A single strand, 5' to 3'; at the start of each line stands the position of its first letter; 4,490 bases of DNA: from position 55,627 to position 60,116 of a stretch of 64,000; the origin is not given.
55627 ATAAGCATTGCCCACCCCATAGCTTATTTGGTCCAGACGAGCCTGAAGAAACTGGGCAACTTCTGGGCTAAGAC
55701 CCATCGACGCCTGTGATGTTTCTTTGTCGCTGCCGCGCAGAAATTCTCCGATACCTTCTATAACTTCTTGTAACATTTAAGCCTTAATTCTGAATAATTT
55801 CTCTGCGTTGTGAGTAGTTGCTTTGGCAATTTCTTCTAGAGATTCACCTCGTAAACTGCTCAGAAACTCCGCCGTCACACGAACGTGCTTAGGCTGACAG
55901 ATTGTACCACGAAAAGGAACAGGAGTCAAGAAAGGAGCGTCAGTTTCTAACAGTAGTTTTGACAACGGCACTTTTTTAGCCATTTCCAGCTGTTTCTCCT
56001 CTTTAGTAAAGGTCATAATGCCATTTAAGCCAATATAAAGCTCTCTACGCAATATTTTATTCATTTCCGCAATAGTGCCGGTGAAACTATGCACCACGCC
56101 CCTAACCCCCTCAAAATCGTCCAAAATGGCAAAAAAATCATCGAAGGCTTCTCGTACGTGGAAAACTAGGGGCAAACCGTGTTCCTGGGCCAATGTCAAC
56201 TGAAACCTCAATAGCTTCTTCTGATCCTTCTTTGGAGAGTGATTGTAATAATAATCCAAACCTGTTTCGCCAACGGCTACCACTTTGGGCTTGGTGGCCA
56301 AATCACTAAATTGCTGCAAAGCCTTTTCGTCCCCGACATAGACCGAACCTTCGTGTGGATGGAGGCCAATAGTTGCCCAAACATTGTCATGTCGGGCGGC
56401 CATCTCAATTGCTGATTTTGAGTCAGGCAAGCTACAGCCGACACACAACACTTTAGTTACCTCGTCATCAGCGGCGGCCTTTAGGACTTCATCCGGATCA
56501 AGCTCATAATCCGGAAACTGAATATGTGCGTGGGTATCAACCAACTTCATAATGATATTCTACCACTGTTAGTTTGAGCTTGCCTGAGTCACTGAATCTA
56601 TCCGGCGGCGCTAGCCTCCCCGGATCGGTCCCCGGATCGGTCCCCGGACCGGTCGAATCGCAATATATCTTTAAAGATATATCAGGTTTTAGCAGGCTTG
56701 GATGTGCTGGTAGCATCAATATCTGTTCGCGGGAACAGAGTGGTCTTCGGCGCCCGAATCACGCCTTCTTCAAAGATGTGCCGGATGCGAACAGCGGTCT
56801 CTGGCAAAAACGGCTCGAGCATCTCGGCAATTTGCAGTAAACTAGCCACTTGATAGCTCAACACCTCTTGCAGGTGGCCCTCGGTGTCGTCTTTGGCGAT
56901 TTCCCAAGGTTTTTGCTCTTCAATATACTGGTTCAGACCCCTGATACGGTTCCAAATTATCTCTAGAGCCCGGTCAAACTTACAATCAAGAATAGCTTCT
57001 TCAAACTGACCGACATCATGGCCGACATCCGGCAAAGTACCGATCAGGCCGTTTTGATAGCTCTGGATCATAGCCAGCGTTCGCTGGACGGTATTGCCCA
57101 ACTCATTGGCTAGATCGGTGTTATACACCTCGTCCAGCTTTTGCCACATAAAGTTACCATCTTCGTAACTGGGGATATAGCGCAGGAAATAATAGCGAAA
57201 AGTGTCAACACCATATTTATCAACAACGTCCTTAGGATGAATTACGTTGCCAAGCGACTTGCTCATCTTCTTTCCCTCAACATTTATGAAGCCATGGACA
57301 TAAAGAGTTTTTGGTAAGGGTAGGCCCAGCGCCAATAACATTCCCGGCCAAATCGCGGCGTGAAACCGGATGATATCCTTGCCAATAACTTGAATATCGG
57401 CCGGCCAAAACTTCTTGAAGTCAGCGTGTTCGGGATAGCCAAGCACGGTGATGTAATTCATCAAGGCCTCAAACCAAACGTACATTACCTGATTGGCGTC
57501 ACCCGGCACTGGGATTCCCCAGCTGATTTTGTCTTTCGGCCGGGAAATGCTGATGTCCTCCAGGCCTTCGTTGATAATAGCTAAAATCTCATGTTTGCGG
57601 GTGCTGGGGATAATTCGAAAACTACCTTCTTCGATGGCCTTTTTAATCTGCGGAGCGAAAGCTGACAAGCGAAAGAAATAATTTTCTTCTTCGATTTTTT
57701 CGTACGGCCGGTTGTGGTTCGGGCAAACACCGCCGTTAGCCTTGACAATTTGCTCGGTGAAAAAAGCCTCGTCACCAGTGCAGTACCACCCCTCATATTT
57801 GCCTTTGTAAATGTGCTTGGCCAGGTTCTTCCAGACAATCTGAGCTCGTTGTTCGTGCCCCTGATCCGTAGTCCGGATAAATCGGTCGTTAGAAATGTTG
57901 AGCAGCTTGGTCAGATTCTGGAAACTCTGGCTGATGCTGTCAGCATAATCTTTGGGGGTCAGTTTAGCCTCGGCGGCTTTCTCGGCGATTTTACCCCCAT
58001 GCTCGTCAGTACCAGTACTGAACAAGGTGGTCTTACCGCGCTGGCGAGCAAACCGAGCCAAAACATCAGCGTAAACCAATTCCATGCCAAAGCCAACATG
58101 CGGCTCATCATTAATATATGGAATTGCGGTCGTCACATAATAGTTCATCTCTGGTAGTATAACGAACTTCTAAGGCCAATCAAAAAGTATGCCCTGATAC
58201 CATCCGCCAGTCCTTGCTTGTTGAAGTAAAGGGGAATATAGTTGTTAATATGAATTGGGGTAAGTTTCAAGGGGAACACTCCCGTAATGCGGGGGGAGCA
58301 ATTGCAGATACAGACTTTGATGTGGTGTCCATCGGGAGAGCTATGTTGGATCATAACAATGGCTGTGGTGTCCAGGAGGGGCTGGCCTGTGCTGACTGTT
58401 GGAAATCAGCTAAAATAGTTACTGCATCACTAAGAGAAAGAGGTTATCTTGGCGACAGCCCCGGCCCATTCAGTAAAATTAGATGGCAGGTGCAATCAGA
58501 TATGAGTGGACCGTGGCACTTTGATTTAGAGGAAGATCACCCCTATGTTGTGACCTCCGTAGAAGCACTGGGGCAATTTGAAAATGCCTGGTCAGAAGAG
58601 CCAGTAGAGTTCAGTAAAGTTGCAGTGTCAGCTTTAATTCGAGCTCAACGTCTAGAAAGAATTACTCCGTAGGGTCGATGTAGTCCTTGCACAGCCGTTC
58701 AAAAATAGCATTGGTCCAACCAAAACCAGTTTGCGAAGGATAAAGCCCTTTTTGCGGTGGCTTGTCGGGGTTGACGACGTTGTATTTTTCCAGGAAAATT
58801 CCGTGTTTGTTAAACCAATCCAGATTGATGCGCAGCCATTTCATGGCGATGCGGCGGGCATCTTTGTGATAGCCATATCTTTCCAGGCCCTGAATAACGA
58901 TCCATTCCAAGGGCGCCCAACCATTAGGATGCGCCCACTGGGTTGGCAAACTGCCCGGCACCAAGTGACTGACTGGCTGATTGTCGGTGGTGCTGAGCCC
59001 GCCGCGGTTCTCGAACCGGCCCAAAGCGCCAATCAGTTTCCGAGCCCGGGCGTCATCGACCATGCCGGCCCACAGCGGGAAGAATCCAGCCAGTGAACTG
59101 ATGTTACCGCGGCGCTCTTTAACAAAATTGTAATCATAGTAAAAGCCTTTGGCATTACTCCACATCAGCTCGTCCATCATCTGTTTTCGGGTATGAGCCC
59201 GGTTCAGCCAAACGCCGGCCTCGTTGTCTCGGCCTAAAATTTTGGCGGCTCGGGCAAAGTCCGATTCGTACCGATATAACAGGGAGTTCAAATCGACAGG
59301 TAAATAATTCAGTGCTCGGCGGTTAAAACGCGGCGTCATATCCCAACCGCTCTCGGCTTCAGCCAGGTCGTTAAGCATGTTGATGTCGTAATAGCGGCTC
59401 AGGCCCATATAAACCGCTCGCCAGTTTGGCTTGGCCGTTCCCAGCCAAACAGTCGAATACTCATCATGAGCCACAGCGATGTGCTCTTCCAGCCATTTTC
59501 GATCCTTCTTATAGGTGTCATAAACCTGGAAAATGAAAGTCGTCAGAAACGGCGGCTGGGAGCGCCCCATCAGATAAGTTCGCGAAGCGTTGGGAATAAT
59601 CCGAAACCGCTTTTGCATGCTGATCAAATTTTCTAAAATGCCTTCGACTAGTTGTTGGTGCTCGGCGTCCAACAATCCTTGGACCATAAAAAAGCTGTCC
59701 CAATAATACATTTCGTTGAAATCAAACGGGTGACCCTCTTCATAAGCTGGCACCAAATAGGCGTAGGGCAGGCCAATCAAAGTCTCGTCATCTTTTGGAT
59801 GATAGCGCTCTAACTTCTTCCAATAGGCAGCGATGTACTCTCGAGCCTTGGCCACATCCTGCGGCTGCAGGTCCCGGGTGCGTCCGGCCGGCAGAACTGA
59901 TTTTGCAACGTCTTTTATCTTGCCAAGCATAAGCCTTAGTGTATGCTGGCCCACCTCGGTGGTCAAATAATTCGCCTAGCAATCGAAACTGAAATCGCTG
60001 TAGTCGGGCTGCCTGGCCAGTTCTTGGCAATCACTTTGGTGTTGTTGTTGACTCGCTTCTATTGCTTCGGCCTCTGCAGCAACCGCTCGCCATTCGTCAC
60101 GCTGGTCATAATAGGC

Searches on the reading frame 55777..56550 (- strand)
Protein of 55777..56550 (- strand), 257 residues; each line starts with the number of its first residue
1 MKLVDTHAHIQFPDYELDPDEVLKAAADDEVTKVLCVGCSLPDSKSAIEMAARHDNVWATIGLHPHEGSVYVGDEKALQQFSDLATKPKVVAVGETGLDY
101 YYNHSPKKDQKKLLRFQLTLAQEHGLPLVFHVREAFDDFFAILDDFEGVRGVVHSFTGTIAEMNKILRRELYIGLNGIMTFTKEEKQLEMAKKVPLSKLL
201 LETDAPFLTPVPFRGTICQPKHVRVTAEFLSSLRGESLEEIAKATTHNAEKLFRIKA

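Call 9: search_protein_families(library=ncbifam, proteins=[window:55777-56550:-])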
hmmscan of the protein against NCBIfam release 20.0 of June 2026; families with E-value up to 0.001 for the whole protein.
window:55777-56550:- (257 aa): 5 families
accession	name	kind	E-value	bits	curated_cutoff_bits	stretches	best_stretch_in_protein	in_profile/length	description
TIGR00010.1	TIGR00010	subfamily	1.6e-73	247.2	206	1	3-254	1-252/253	YchF/TatD family DNA exonuclease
NF008075.0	PRK10812.1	equivalog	1.6e-54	184.9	438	1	1-256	1-257/265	metal-dependent hydrolase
NF007745.0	PRK10425.1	equivalog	7.7e-47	159.7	395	1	12-256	10-259/260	3'-5' ssDNA/RNA exonuclease TatD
NF008522.0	PRK11449.1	equivalog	2.5e-39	135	481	1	2-255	4-258/259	metal-dependent hydrolase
NF041926.1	QatD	equivalog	6.2e-24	84.4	230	1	5-252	1-239/239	Qat anti-phage system TatD family nuclease QatD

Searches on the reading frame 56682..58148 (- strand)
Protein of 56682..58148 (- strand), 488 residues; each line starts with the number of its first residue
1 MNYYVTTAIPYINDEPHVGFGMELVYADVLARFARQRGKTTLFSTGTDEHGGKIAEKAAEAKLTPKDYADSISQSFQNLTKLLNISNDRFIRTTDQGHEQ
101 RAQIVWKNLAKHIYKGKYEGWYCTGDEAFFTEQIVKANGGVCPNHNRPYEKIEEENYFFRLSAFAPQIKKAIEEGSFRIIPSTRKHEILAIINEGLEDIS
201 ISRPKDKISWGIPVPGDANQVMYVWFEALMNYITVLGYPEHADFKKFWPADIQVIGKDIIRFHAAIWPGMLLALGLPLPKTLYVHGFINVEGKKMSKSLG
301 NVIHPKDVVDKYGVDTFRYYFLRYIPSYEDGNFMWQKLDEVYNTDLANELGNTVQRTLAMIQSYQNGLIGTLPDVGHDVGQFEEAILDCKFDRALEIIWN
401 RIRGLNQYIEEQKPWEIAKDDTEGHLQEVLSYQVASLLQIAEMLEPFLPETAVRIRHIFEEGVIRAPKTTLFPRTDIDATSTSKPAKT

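Call 9: search_protein_families(library=ncbifam, proteins=[window:56682-58148:-])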
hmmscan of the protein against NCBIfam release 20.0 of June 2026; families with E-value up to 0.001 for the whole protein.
window:56682-58148:- (488 aa): 19 families
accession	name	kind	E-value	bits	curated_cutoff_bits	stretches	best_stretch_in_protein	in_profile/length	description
NF008900.0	PRK12267.1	equivalog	1.1e-161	539.6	598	1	2-458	5-475/648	methionine--tRNA ligase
TIGR00398.1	metG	equivalog_domain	8.6e-137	457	336.35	1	3-460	1-502/530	methionine--tRNA ligase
NF001100.0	PRK00133.1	equivalog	3e-93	313.6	587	2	153-462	186-505/676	methionine--tRNA ligase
NF008860.0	PRK11893.2-2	equivalog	4.8e-89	299.9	761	3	242-458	320-546/583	methionine--tRNA ligase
TIGR00422.1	valS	equivalog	1e-38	132.9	612.1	2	220-455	449-698/863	valine--tRNA ligase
NF004349.1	PRK05729.1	equivalog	6.2e-30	104.1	704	1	220-450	439-677/860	valine--tRNA ligase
NF008957.0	PRK12300.1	subfamily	2.3e-25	88.7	677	2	242-413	572-746/946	leucine--tRNA ligase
TIGR00392.1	ileS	equivalog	3.2e-25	88.5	621.4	1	220-365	534-682/861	isoleucine--tRNA ligase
NF009687.0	PRK13208.1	equivalog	4e-25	88.1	738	2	219-463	456-709/801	valine--tRNA ligase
NF008859.0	PRK11893.2-1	equivalog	7.5e-25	87.8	553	2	142-354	173-388/498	methionine--tRNA ligase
TIGR00396.1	leuS_bact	equivalog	3.2e-23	81.8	548.4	2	2-174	30-206/843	leucine--tRNA ligase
TIGR00395.1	leuS_arch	equivalog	6e-20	70.9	648.5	2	242-344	566-670/938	leucine--tRNA ligase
NF011492.0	PRK14900.1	equivalog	1.3e-15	56.4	1783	1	219-363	454-599/1044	valine--tRNA ligase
TIGR00435.1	cysS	equivalog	8.9e-14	51.4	340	1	283-413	253-383/466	cysteine--tRNA ligase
NF000540.1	alt_ValS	exception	2.1e-13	49.2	900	1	221-320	498-600/827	valine--tRNA ligase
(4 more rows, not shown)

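Call 10: find_encoding_contigs(protein=window:56682-58148:-, flank=10000, max_places=6)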
Protein window:56682-58148:- (488 aa): no gene with exactly this product is on record in the collection.

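Call 17: find_homologous_proteins(query=window:56682-58148:-, max_evalue=1e-50)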
Query window:56682-58148:- (488 aa): 8000 proteins with E <= 1e-50 among 8000 candidates; the best 120 are listed.
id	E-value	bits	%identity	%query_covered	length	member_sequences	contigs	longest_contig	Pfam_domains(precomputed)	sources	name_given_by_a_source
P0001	0.0e+0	1125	100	99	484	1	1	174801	PF09334.18,PF01406.26,PF00133.29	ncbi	-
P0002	4.0e-281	951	82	98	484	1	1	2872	PF09334.18,PF01406.26,PF00133.29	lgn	-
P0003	2.8e-269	912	77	100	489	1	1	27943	PF09334.18,PF01406.26,PF00133.29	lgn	-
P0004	9.6e-267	903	76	100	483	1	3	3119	PF09334.18,PF01406.26,PF08264.20,PF00133.29,PF19303.6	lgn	-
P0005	1.1e-263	893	75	100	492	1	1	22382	PF09334.18,PF01406.26,PF00133.29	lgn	-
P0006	7.1e-263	891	77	97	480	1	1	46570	PF09334.18,PF01406.26,PF00133.29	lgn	-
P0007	3.7e-262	888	75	100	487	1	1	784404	PF09334.18,PF01406.26,PF00133.29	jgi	jgi:methionyl-tRNA synthetase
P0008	2.4e-261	885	75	100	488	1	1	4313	PF09334.18,PF01406.26,PF01921.25,PF00133.29,PF19303.6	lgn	-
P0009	3.4e-261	885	77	97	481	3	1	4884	PF09334.18,PF01406.26,PF01921.25,PF00133.29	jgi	-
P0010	8.2e-261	884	75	99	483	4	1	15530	PF09334.18,PF01406.26,PF01921.25,PF00133.29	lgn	-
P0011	1.0e-260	883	75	99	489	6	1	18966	PF09334.18,PF01406.26,PF00133.29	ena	-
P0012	8.3e-260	880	76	97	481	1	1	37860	PF09334.18,PF01406.26,PF01921.25,PF00133.29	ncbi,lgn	-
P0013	4.6e-257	871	76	98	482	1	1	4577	PF09334.18,PF01406.26,PF00133.29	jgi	-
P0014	4.9e-256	868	73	100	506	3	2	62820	PF09334.18,PF01406.26,PF01921.25,PF00133.29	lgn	-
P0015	8.6e-254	861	73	100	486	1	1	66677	PF09334.18,PF01406.26,PF00133.29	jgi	jgi:methionyl-tRNA synthetase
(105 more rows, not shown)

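Call 19: find_encoding_contigs(protein=P0001, flank=10000, max_places=3)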
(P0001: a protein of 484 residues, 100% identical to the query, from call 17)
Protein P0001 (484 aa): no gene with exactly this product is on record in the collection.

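Call 20: find_encoding_contigs(protein=P0003, flank=10000, max_places=3)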
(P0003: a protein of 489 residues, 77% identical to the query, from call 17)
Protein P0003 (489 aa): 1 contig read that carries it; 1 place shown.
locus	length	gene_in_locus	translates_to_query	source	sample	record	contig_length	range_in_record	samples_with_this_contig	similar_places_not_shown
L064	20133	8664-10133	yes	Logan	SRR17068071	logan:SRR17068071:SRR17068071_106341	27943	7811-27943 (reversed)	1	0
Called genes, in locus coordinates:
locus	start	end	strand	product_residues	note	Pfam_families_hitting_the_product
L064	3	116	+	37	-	?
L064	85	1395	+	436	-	PF00078:RVT_1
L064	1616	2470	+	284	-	PF07826:IMP_cyclohyd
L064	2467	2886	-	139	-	PF18936:DUF5684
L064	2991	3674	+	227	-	-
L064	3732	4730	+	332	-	PF00173:Cyt-b5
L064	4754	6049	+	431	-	PF01204:Trehalase, PF22422:MGH1-like_GH, PF01204:Trehalase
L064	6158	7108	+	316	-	PF00215:OMPdecase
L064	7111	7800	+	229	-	-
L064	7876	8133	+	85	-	PF01503:PRA-PH (weak), PF03819:MazG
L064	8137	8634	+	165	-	PF00293:NUDIX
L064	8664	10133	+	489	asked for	PF00133:tRNA-synt_1 (weak), PF09334:tRNA-synt_1g, PF00133:tRNA-synt_1, PF01406:tRNA-synt_1e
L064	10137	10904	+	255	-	PF01026:TatD_DNase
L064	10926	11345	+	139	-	-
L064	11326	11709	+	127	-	-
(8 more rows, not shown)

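Call 21: find_encoding_contigs(protein=P0007, flank=10000, max_places=3)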
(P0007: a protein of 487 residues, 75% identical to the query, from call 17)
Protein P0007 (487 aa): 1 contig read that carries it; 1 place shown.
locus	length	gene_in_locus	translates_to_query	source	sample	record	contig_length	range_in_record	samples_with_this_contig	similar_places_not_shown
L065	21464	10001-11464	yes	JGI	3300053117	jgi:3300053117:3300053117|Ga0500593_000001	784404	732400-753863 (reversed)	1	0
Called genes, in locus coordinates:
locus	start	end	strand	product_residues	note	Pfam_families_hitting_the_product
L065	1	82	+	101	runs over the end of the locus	PF00293:NUDIX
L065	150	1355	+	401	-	PF03990:DUF348, PF07501:G5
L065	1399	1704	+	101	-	-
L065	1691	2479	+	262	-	PF00398:RrnaAD, PF13649:Methyltransf_25 (weak)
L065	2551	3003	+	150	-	PF01047:MarR, PF12802:MarR_2, PF08279:HTH_11 (weak), PF13412:HTH_24 (weak), PF13601:HTH_34 (weak)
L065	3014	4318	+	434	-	PF07690:MFS_1, PF00083:Sugar_tr, PF12832:MFS_1_like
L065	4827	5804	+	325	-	-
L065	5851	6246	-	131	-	PF18936:DUF5684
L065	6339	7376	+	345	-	PF00173:Cyt-b5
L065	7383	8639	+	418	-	PF00278:Orn_DAP_Arg_deC, PF02784:Orn_Arg_deC_N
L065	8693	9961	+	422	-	PF01204:Trehalase, PF22422:MGH1-like_GH, PF01204:Trehalase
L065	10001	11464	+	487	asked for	PF01406:tRNA-synt_1e (faint), PF09334:tRNA-synt_1g, PF00133:tRNA-synt_1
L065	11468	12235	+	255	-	PF01026:TatD_DNase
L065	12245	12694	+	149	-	-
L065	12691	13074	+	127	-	-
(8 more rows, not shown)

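Call 30: find_encoding_contigs(protein=P0002, flank=10000, max_places=3)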
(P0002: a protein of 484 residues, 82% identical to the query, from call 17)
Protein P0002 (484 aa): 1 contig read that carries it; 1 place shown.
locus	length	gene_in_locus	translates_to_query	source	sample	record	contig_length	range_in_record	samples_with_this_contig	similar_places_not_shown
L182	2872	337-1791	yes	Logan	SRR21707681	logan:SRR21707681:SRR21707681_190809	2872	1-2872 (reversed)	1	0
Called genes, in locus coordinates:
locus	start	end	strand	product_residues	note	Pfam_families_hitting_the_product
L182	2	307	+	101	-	?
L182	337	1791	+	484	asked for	PF00133:tRNA-synt_1 (weak), PF09334:tRNA-synt_1g, PF00133:tRNA-synt_1, PF01406:tRNA-synt_1e (weak)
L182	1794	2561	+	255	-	PF01026:TatD_DNase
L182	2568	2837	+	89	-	-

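Call 54: list_cluster_members(proteins=[P0001, P0124])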
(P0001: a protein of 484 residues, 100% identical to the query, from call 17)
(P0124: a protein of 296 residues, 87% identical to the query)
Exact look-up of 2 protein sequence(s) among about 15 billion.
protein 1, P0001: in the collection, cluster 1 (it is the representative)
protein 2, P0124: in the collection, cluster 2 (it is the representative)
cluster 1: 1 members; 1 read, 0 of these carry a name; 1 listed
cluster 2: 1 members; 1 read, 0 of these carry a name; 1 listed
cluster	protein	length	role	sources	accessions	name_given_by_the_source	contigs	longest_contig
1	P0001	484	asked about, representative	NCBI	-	-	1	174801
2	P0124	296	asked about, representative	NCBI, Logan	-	-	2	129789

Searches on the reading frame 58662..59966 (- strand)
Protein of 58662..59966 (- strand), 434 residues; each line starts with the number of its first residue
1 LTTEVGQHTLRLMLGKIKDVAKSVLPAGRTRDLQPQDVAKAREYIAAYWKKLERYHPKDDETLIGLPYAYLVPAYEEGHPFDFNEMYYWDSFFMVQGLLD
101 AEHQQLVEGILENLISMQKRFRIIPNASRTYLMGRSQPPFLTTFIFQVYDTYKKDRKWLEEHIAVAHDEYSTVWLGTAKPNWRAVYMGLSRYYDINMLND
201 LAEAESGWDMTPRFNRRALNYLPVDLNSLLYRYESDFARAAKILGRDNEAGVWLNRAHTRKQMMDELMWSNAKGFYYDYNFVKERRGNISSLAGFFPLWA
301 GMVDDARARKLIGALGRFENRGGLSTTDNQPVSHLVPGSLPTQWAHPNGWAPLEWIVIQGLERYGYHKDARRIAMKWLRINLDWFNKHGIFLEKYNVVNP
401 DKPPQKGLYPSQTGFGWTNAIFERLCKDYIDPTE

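Call 49: search_protein_families(library=pfam, max_evalue=0.0001, proteins=[window:58662-59966:-])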
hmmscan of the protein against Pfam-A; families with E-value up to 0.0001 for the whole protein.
window:58662-59966:- (434 aa): 2 families
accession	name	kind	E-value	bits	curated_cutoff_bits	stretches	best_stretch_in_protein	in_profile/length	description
PF01204.24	Trehalase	-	1.9e-85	288.1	21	2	204-425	287-507/512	Trehalase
PF22422.2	MGH1-like_GH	-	5.6e-21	76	27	1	134-395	63-340/356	Mannosylglycerate hydrolase MGH1-like glycoside hydrolase domain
